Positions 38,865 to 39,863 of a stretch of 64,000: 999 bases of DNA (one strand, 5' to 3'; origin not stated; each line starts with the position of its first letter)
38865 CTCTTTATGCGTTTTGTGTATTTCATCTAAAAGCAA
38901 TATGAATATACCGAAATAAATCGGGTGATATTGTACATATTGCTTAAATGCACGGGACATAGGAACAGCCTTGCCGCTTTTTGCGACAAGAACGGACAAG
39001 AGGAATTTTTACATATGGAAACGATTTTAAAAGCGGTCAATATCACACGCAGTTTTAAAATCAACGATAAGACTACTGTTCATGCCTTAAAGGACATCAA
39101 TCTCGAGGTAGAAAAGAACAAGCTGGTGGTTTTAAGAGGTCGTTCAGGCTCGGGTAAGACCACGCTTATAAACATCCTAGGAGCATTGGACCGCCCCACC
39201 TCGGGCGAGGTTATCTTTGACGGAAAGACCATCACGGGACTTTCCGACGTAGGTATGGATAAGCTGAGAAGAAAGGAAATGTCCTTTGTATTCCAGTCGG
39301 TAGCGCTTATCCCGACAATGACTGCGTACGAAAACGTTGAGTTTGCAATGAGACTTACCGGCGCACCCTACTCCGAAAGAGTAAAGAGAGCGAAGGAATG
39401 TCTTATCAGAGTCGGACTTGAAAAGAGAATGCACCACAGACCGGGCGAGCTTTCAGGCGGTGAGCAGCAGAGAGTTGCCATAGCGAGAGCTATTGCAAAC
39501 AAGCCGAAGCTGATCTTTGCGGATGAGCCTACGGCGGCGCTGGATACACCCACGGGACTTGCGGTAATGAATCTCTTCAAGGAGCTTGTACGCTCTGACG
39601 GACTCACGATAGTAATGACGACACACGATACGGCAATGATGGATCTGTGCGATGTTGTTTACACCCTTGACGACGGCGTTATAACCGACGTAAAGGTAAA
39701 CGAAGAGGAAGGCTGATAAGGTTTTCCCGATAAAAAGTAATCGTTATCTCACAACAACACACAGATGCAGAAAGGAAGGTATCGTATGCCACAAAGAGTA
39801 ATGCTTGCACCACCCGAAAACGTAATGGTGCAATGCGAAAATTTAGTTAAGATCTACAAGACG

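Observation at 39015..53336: Eleven-gene one-strand locus combining mismatched ABC modules with surface and membrane proteins of unknown role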

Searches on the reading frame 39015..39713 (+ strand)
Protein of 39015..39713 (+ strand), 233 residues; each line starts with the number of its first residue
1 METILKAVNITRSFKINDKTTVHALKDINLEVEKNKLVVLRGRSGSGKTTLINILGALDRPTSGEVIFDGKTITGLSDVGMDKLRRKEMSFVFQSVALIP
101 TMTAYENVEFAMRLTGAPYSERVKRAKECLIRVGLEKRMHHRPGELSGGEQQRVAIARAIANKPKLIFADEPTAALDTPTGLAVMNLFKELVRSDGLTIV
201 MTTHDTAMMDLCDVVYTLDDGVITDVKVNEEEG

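Call 5: search_protein_families(library=pfam, proteins=[window:39015-39713:+], max_evalue=0.01)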
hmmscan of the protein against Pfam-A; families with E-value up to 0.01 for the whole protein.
window:39015-39713:+ (233 aa): 8 families
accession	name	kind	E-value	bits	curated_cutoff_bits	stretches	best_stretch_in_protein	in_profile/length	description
PF00005.33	ABC_tran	-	2e-35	122.8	25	1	25-174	1-137/137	ABC transporter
PF13304.12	AAA_21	-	1.1e-05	26.1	27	0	38-80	2-43/304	AAA domain, putative AbiEii toxin, Type IV TA system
PF02463.25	SMC_N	-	8.1e-05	22.6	40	1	35-217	24-210/220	RecF/RecN/SMC N terminal domain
PF03193.22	RsgA_GTPase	-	0.00034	20.9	30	1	18-56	90-127/174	RsgA GTPase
PF20720.3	nSTAND3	-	0.00052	20.2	27.2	1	24-55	6-37/155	Novel STAND NTPase 3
PF13555.12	AAA_29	-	0.0038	17.4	27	1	24-53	14-40/61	P-loop containing region of AAA domain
PF13175.12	AAA_15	-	0.007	16.5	32.1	0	25-57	14-45/374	AAA ATPase domain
PF25199.1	nSTAND_NTPase5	-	0.0097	16.2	34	0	28-52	32-58/145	Novel STAND NTPase 5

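Call 6: search_protein_families(library=ncbifam, proteins=[window:39015-39713:+], max_evalue=0.01)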
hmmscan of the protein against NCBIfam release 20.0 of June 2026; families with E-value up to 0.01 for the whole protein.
window:39015-39713:+ (233 aa): 189 families (the best 25 are shown)
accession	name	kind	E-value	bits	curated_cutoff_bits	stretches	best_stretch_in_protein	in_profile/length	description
TIGR02211.1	LolD_lipo_ex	equivalog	1.2e-62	211.3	307.75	1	4-224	1-220/221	lipoprotein-releasing ABC transporter ATP-binding protein LolD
TIGR02982.1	heterocyst_DevA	subfamily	3.3e-60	203.4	295.8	1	17-223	13-219/220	ABC exporter ATP-binding subunit, DevA family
TIGR02673.1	FtsE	equivalog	2.3e-58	197.4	264.85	1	19-212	12-203/214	cell division ATP-binding protein FtsE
NF007826.0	PRK10535.1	equivalog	3.3e-56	190.8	966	1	1-225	1-223/648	macrolide ABC transporter ATP-binding protein/permease MacB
TIGR03608.1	L_ocin_972_ABC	subfamily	8.1e-56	188.7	254.85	1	19-216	11-204/206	putative bacteriocin export ABC transporter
NF008639.0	PRK11629.1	equivalog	1.4e-55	188.3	360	1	4-224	6-225/234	lipoprotein-releasing ABC transporter ATP-binding protein LolD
NF007879.0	PRK10584.1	equivalog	4e-54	183.7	336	1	19-224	20-225/228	putative ABC transporter ATP-binding protein YbbA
TIGR01186.1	proV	subfamily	2.2e-52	178.4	326.6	1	23-230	7-215/363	betaine/proline/choline family ABC transporter ATP-binding protein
NF038007.1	ABC_ATP_DarD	equivalog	2.8e-51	174.1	375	1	18-222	14-217/218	darobactin export ABC transporter ATP-binding protein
NF040933.2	ABC_arch_GlcV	equivalog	3.7e-50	170.8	450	1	8-229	6-226/357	glucose ABC transporter ATP-binding protein GlcV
TIGR02314.1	ABC_MetN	equivalog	1.8e-48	165.3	499.7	1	6-224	3-220/343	methionine ABC transporter ATP-binding protein MetN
NF007027.0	PRK09493.1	equivalog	4.5e-48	163.7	379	1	21-209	13-199/240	glutamine ABC transporter ATP-binding protein GlnQ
TIGR02315.1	ABC_phnC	equivalog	2.4e-47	161.4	266.1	1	20-223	13-224/243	phosphonate ABC transporter ATP-binding protein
TIGR03265.1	PhnT2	equivalog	3.4e-47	161.4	457.7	1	6-227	6-217/353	putative 2-aminoethylphosphonate ABC transporter ATP-binding protein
NF006987.0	PRK09452.1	equivalog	9.8e-46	156.1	482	1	4-225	17-228/378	spermidine/putrescine ABC transporter ATP-binding protein PotA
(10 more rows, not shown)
